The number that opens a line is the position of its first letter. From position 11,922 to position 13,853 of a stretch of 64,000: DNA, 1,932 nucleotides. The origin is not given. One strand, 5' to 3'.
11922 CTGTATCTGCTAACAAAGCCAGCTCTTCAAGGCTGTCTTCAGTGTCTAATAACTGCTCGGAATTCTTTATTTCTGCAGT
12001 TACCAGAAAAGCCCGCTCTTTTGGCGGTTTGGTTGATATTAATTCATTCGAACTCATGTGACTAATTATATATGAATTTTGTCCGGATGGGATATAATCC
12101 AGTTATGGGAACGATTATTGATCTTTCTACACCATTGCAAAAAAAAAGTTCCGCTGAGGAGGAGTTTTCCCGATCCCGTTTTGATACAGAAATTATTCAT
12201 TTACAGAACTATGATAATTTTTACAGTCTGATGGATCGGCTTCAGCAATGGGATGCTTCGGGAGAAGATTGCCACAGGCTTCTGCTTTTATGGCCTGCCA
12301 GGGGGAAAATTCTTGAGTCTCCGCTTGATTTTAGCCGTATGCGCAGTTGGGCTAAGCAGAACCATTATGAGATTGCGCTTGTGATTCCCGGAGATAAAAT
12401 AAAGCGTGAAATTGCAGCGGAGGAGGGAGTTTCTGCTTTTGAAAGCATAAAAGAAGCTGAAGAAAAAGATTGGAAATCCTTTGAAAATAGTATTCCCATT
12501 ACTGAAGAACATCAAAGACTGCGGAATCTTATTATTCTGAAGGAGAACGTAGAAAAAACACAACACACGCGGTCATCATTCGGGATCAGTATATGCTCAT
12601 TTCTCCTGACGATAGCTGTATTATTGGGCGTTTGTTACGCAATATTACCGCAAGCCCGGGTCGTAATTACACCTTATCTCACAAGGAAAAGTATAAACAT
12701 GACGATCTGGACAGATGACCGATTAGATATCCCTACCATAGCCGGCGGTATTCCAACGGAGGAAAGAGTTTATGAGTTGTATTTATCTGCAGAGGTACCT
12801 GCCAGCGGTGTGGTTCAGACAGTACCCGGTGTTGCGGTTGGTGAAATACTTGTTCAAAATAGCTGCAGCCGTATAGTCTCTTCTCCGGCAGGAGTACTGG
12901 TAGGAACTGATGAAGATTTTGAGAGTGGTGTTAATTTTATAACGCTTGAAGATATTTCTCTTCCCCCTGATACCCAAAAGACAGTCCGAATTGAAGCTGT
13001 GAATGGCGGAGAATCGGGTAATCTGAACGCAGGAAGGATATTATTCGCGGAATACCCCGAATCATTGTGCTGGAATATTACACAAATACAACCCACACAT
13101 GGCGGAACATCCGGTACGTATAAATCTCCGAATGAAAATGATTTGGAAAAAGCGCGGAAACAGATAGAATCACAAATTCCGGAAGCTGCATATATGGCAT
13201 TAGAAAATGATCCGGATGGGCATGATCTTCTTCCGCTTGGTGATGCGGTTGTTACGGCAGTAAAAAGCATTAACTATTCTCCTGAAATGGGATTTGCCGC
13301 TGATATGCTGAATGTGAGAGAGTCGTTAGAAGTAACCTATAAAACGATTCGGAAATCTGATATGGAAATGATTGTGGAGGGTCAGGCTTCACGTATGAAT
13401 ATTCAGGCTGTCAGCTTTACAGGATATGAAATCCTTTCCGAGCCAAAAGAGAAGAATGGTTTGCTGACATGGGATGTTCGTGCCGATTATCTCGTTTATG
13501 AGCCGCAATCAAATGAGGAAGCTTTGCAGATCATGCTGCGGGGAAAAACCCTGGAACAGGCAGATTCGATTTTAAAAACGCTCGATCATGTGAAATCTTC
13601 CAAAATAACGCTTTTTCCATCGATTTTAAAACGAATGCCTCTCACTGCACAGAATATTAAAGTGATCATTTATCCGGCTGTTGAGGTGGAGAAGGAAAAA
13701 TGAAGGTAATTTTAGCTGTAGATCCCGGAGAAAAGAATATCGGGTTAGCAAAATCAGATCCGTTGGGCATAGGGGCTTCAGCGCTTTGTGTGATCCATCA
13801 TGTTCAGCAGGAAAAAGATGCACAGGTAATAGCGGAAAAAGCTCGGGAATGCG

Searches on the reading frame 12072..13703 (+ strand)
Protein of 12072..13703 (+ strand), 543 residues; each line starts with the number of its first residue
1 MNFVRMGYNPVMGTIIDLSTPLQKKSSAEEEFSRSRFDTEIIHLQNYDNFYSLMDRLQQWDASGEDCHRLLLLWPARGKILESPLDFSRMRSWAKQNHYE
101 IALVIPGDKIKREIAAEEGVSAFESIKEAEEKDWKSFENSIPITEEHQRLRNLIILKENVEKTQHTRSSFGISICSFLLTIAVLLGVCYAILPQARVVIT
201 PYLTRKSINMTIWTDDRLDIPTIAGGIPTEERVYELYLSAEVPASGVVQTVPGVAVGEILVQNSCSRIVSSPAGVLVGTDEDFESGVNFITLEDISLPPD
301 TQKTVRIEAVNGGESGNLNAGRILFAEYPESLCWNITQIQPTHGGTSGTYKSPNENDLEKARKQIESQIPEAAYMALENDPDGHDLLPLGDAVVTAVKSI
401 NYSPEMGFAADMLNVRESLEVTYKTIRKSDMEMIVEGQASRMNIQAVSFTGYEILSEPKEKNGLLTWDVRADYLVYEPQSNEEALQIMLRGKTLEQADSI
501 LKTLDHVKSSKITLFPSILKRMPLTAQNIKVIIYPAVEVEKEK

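Call 39: find_encoding_contigs(protein=window:12072-13703:+, flank=10000, max_places=4)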
Protein window:12072-13703:+ (543 aa): no gene with exactly this product is on record in the collection.
